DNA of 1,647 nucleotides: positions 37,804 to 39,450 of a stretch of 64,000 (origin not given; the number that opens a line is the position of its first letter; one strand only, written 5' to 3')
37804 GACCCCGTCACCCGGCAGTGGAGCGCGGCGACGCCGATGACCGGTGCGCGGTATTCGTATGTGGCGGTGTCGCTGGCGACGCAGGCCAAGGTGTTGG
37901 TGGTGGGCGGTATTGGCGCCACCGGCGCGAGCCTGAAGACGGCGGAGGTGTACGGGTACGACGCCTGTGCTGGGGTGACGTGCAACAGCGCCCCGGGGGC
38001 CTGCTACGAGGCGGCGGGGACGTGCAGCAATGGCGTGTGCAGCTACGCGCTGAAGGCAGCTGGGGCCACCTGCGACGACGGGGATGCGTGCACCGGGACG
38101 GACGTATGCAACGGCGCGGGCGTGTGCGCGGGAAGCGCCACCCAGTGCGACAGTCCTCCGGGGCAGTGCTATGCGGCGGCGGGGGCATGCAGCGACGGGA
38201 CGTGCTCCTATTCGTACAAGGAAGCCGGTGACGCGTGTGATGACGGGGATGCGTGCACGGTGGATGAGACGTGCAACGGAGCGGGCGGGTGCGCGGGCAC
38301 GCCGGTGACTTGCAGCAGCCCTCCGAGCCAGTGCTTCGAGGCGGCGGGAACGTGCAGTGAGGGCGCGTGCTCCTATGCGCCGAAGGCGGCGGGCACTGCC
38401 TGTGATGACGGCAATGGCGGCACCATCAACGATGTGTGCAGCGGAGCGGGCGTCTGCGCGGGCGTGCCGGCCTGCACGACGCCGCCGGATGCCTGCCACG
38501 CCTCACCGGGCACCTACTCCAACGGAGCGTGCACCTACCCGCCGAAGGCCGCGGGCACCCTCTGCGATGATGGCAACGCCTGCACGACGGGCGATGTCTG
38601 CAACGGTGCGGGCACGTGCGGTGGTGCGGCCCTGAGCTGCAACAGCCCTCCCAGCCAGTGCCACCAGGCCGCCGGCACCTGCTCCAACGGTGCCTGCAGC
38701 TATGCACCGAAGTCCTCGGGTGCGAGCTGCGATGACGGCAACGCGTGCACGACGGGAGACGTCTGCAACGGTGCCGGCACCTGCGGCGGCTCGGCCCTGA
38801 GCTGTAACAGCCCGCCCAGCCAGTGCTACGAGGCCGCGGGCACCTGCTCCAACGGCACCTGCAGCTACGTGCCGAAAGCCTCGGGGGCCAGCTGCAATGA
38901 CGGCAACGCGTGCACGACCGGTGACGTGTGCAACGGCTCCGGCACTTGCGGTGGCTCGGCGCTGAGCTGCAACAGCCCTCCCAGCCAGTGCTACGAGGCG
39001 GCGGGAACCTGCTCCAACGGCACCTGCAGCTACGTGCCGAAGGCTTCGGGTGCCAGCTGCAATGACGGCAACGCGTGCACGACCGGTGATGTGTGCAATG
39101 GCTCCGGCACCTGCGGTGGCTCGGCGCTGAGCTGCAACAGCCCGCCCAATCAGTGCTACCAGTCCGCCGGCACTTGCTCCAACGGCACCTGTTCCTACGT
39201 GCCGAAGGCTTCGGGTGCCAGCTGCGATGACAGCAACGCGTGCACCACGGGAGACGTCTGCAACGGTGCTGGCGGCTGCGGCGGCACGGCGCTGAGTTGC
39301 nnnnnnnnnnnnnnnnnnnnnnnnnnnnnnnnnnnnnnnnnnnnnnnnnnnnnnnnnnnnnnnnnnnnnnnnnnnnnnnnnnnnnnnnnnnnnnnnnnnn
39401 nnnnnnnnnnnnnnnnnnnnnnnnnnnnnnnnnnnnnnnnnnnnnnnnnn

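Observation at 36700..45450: Tandemly duplicated giant lipoproteins combining a Kelch beta-propeller, myxo-type Cys-rich repeats and an undescribed 36-aa four-cysteine tandem repeat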

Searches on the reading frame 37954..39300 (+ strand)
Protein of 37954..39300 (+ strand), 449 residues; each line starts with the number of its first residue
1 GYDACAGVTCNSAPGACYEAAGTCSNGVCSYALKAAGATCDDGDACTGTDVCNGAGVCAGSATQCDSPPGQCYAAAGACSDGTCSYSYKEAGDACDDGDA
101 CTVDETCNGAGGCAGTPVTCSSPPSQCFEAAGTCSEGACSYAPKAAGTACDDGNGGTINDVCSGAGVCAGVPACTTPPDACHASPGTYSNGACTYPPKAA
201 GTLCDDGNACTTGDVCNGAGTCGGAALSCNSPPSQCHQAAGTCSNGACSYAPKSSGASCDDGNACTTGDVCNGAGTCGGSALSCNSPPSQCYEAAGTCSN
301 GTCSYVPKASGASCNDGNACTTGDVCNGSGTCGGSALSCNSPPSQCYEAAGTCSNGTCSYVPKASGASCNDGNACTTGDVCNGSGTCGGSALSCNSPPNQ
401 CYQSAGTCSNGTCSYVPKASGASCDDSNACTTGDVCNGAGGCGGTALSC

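Call 13: search_protein_families(library=pfam, proteins=[window:37954-39300:+], max_evalue=10)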
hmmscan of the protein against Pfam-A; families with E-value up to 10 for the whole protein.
window:37954-39300:+ (449 aa): 1 family
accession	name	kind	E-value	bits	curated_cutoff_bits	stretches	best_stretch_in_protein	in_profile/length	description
PF00526.23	Dicty_CTDC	-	0.0033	17.6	27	2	95-118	2-24/24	Dictyostelium (slime mold) repeat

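Call 70: search_protein_families(library=ncbifam, proteins=[window:37954-39300:+], max_evalue=10)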
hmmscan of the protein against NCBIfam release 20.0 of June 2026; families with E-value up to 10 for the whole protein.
window:37954-39300:+ (449 aa): 0 families

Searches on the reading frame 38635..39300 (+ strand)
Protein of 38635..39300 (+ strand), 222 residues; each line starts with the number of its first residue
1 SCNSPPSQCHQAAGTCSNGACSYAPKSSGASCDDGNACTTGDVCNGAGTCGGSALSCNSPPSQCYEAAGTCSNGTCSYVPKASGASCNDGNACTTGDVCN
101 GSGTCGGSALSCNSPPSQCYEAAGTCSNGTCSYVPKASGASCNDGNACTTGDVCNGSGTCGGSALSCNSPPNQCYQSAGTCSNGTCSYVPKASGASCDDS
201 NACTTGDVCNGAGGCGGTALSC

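Call 54: find_homologous_proteins(query=window:38635-39300:+, max_evalue=0.00001)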
Query window:38635-39300:+ (222 aa): 39 proteins with E <= 0.00001 among 160 candidates.
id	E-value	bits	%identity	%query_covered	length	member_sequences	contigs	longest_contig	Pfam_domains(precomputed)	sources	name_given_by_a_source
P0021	1.2e-115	403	56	95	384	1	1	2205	-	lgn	-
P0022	5.1e-76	273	51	97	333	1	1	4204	-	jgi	jgi:hypothetical protein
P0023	7.2e-74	266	58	95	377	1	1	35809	-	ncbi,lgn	ncbi:hypothetical protein ACLESD_03265 [Pyxidicoccus sp. 3LFB2]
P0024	9.0e-74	266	60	97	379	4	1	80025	-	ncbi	-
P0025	3.4e-65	238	59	95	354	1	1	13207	-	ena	-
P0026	8.6e-63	230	56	100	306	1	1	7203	-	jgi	jgi:hypothetical protein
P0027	3.9e-55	205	63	73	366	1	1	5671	-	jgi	jgi:hypothetical protein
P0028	4.7e-54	202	52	72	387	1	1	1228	-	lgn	-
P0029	1.1e-53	200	56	95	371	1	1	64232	-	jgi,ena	-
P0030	7.9e-51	191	60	72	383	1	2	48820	-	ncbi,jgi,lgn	jgi:hypothetical protein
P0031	4.4e-49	185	64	70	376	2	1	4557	-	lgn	-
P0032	3.4e-34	137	59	63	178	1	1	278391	-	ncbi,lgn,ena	-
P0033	2.1e-30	124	41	96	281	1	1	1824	-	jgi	jgi:hypothetical protein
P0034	7.6e-27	112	56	51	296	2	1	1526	-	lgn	-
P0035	1.7e-24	105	42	87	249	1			PF00526.24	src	-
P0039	7.9e-20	90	39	99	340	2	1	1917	-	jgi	jgi:MYXO-CTERM domain-containing protein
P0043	2.1e-14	72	32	87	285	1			PF00526.24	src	-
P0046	3.4e-12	65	34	85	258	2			PF00526.24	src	-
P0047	1.3e-11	63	39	72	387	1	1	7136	PF00526.24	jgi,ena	jgi:hypothetical protein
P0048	3.0e-11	61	38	60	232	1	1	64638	PF00526.24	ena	-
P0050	6.5e-10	57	46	41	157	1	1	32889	PF00526.24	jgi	jgi:hypothetical protein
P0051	2.9e-9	55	34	91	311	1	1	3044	PF00526.24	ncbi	-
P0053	7.2e-8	50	42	84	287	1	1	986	PF00526.24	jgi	jgi:cysteine-rich repeat protein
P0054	9.2e-8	50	32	89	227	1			PF00526.24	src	-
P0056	1.1e-7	50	44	67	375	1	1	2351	PF00526.24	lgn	-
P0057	4.3e-7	48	42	88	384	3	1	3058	PF00526.24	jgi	-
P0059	5.0e-6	44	39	71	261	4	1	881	PF00526.24,PF11617.14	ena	-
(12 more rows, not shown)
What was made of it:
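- Closest known: Pfam PF00526 Dicty_CTDC. Same: Several A-unit homologues carry PF00526 in precomputed annotation (calls 13, 54).
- On PF00526 Dicty_CTDC: Some homologues pass the threshold in precomputed annotation (call 54).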

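Call 70: search_protein_families(library=ncbifam, proteins=[P0039], max_evalue=10)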
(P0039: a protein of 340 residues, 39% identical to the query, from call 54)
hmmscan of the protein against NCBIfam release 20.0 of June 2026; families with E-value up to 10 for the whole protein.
P0039 (340 aa): 1 family
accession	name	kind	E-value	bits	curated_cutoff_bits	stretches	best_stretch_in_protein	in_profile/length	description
TIGR03901.2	MYXO-CTERM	domain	0.00045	20.5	20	1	305-339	1-33/34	MYXO-CTERM sorting domain-containing protein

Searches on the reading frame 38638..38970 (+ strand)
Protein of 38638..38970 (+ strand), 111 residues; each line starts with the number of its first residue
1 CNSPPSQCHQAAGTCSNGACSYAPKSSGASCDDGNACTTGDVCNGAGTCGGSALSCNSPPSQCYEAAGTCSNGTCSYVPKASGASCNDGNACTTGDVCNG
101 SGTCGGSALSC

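Call 63: predict_structure(alignment_id=A4)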
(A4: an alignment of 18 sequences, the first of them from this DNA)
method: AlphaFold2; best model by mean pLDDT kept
length: 111 residues; sequences in the alignment: 18
mean_pLDDT: 95.9   pTM: 0.69
mean pLDDT of the five models: 95.9, 94.8, 94.5, 94.0, 87.9
residues with pLDDT >= 90: 109; 70-90: 2; 50-70: 0; < 50: 0
segments of 3 or more residues with pLDDT < 50: none
pLDDT, mean of each block of 10 residues (from residue 1): 95 95 98 97 97 96 97 97 96 95 93 81
secondary structure, 60 per line:
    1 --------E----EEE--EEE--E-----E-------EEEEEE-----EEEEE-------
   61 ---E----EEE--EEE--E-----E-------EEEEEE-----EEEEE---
elements in order: E14-16 E19-21 E38-43 E49-53 E69-71 E74-76 E93-98 E104-108
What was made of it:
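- A unit: a strand-poor disulfide knot, pLDDT 95.9 (call 63).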
